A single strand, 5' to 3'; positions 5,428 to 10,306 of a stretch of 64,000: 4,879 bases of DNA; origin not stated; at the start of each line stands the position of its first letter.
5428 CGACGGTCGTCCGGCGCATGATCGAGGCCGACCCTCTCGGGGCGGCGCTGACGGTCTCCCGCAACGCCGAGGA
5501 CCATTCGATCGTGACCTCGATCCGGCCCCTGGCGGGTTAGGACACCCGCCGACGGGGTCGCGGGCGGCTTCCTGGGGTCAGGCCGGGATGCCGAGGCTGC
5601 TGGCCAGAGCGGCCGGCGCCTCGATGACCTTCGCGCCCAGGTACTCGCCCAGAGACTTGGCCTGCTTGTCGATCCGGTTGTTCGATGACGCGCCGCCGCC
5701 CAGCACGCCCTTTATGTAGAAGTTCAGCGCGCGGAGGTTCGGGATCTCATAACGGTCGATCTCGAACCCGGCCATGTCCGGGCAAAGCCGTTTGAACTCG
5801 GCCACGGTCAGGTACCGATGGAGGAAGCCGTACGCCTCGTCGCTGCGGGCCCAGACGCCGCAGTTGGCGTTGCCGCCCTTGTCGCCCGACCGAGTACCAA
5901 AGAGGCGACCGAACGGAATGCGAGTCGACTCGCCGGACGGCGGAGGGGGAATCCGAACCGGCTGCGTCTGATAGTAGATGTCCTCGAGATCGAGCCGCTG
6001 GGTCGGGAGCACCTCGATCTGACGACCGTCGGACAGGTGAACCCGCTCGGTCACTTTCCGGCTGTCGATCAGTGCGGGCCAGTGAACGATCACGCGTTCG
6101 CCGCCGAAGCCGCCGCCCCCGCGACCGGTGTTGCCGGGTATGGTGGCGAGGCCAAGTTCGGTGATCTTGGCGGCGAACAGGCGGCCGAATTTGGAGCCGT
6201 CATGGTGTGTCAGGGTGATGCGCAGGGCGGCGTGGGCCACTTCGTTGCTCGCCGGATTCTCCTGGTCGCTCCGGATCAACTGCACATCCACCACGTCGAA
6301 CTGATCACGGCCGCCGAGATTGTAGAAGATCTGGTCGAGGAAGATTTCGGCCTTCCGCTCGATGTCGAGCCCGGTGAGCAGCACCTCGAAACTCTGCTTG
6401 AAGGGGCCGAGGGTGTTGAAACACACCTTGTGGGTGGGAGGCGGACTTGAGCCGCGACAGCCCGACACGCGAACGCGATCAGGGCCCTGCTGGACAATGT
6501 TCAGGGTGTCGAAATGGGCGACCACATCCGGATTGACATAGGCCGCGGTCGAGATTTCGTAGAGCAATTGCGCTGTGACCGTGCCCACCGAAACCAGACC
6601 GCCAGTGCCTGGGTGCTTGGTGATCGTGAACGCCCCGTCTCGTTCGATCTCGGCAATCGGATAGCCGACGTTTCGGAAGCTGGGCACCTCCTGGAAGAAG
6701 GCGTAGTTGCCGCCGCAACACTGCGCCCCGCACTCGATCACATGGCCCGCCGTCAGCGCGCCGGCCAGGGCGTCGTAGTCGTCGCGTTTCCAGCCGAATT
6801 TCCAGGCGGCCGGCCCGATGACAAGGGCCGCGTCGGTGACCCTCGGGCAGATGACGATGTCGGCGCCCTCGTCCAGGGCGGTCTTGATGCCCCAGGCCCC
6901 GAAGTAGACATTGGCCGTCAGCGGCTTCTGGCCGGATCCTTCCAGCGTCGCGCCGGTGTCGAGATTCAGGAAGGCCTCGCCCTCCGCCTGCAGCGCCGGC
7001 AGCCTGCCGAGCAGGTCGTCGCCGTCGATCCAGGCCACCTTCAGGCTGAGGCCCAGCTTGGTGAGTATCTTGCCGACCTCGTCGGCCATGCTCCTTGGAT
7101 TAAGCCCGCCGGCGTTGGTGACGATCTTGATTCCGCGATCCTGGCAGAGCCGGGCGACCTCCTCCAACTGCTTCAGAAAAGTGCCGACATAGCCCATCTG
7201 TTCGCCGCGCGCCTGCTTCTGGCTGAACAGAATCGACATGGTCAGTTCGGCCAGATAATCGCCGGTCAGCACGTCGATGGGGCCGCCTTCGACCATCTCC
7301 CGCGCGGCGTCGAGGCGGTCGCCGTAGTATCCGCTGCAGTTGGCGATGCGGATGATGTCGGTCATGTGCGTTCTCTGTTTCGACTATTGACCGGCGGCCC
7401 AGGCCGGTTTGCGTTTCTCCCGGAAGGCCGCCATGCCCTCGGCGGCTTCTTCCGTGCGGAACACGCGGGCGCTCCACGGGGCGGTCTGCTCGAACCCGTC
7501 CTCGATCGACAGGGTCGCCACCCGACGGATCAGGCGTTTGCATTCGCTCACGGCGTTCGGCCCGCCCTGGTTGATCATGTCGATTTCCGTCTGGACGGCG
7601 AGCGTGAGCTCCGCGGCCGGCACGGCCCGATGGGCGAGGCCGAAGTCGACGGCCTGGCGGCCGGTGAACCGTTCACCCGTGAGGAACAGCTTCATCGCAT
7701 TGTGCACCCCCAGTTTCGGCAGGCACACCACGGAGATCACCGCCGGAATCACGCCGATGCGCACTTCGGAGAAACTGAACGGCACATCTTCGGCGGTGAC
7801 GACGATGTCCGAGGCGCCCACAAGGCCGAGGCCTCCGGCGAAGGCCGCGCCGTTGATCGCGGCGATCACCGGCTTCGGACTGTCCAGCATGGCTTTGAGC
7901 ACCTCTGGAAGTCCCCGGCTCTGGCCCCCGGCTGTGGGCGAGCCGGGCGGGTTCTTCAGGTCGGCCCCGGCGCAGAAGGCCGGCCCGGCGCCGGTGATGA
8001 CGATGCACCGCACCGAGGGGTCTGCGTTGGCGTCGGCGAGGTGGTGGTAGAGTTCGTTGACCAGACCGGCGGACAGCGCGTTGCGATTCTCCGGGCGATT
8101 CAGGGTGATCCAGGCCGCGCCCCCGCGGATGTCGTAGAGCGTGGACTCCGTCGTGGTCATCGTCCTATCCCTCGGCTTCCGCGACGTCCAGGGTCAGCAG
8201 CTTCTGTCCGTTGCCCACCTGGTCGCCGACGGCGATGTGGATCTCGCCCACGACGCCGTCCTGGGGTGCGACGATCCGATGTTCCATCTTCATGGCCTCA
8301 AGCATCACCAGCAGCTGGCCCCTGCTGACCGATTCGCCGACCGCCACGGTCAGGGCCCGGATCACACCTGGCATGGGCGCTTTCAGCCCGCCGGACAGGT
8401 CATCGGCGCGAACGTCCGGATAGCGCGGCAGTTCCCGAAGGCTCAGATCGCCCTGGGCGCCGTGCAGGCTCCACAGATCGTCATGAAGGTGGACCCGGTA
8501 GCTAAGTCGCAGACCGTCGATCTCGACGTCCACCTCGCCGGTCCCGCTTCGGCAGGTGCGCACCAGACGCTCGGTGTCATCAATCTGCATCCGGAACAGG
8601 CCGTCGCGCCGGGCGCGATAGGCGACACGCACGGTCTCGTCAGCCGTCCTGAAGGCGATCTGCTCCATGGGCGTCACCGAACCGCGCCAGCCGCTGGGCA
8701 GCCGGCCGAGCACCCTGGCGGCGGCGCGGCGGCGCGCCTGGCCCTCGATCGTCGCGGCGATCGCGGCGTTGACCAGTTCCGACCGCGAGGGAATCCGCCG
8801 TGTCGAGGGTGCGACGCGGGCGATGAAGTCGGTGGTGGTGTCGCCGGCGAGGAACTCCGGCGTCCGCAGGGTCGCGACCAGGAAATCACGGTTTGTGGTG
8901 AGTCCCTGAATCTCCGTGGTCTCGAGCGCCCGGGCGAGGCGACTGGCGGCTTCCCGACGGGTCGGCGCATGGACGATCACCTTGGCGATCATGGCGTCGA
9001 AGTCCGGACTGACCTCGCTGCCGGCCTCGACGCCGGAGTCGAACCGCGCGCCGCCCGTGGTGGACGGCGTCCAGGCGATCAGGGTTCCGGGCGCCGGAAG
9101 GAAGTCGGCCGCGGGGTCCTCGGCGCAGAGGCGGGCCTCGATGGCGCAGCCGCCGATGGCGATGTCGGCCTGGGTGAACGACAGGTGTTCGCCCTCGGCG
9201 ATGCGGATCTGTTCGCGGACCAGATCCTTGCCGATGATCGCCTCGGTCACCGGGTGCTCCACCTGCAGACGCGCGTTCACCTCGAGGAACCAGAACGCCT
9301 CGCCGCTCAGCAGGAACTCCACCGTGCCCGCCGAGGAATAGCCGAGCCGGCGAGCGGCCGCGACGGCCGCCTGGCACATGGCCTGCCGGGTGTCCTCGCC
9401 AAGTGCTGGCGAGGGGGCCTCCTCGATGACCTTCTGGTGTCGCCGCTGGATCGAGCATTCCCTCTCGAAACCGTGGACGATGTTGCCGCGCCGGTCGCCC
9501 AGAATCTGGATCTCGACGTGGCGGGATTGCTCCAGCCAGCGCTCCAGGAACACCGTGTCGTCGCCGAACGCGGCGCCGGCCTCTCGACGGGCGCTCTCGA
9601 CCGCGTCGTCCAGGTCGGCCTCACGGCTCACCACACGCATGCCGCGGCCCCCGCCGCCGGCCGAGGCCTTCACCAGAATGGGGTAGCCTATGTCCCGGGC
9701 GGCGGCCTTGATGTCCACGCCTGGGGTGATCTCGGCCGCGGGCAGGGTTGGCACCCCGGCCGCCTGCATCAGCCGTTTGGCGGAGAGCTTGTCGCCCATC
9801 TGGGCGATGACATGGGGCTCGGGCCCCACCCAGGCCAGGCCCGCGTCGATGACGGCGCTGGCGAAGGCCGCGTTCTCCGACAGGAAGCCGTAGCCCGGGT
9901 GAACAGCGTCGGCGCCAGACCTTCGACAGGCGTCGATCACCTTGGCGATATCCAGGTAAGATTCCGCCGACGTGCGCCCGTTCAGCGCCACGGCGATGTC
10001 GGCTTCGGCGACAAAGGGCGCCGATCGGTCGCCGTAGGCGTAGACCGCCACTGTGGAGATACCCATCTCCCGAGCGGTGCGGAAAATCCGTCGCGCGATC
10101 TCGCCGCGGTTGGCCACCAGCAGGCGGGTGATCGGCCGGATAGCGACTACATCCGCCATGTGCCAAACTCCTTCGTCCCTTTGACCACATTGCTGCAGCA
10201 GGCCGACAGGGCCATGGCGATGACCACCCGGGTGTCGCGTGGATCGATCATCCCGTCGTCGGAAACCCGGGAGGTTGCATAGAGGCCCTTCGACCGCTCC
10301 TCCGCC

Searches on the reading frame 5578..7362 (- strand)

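Call 77: search_protein_families(library=pfam, proteins=[window:5578-7362:-], max_evalue=0.00001)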
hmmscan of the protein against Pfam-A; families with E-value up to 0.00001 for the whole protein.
window:5578-7362:- (594 aa): 2 families
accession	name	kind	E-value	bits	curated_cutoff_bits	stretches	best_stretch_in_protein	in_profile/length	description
PF07287.17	AtuA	-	4.5e-160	533.7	22.8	1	4-443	1-437/437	Acyclic terpene utilisation family protein AtuA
PF23544.1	AtuA_ferredoxin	-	8.1e-16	58.8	27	1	489-575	8-107/113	AtuA ferredoxin-like domain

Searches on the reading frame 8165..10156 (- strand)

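Call 77: search_protein_families(library=pfam, proteins=[window:8165-10156:-], max_evalue=0.00001)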
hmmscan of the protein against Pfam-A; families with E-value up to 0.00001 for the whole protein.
window:8165-10156:- (663 aa): 9 families
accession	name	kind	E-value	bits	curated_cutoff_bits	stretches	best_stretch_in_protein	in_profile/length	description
PF02786.22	CPSase_L_D2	-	7.1e-71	238.5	19.8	1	122-326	1-209/211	Carbamoyl-phosphate synthase L chain, ATP binding domain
PF00289.28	Biotin_carb_N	-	3e-42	144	25.5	1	9-117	2-110/110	Biotin carboxylase, N-terminal domain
PF02785.25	Biotin_carb_C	-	1.1e-33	116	32.4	1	340-446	1-107/108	Biotin carboxylase C-terminal domain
PF00364.28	Biotin_lipoyl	-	2.7e-17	62.8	22.1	1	591-656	3-73/73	Biotin-requiring enzyme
PF21139.3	BT_MCC_alpha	-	5.4e-13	49.8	31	1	465-578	6-118/118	Methylcrotonyl-CoA carboxylase, alpha-subunit, BT domain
PF02222.28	ATP-grasp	-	1.2e-10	41.8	27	1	129-296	2-162/179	ATP-grasp domain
PF07478.18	Dala_Dala_lig_C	-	6.8e-09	36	24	1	129-295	1-174/204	D-ala D-ala ligase C-terminus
PF13533.13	Biotin_lipoyl_2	-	1.6e-07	31.4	29.8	0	630-657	5-32/32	Biotin-lipoyl like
PF13437.12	HlyD_3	-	2.6e-06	28.6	22.2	0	628-656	2-30/106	HlyD family secretion protein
